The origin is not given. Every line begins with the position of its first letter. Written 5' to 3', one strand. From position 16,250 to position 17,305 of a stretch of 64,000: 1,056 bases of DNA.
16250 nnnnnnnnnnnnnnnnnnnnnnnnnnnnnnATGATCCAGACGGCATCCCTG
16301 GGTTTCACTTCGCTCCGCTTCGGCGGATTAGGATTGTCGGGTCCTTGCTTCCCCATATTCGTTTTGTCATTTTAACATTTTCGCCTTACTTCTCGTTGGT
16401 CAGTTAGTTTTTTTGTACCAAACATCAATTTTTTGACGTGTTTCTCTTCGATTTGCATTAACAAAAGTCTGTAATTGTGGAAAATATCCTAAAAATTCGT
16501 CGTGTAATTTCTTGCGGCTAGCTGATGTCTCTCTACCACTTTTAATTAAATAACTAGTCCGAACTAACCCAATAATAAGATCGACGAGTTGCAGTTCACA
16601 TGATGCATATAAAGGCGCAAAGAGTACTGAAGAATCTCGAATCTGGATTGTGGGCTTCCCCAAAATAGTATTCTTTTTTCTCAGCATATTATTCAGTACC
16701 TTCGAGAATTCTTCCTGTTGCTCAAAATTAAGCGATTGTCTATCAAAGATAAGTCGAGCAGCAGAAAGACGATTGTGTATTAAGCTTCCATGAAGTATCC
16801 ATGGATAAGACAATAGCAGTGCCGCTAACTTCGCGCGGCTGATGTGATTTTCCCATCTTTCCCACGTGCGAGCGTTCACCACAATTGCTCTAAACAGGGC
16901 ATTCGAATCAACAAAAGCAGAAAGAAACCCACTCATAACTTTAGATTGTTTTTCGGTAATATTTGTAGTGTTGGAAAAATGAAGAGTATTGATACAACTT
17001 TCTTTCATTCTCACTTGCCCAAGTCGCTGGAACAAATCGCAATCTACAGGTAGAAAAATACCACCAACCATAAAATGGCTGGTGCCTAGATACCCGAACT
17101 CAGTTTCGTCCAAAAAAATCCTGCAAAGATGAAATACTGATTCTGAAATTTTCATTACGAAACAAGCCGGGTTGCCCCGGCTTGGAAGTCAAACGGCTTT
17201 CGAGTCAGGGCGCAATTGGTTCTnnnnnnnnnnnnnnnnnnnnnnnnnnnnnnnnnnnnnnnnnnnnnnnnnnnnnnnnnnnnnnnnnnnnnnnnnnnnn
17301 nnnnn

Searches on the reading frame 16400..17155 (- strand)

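Call 3: search_protein_families(library=pfam, proteins=[window:16400-17155:-], max_evalue=0.01)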
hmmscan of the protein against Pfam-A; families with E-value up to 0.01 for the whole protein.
window:16400-17155:- (251 aa): 1 family
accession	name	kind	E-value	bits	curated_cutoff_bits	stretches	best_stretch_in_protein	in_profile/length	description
PF12686.12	DUF3800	-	0.00021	22.5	21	1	13-200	2-148/149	Protein of unknown function (DUF3800)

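Call 4: search_protein_families(library=padloc, proteins=[window:16400-17155:-], max_evalue=0.01)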
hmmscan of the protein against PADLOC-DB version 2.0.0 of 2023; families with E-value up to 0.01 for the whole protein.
window:16400-17155:- (251 aa): 0 families

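Call 5: search_protein_families(library=ncbifam, proteins=[window:16400-17155:-], max_evalue=0.01)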
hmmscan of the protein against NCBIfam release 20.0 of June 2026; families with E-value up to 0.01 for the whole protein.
window:16400-17155:- (251 aa): 0 families

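Call 31: search_protein_families(library=phrogs, proteins=[window:16400-17155:-], max_evalue=0.001)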
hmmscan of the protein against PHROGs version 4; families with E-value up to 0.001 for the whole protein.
window:16400-17155:- (251 aa): 1 family
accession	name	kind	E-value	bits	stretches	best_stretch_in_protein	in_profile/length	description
phrog_3732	-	unknown function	2.3e-06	28.4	1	6-247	6-237/263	-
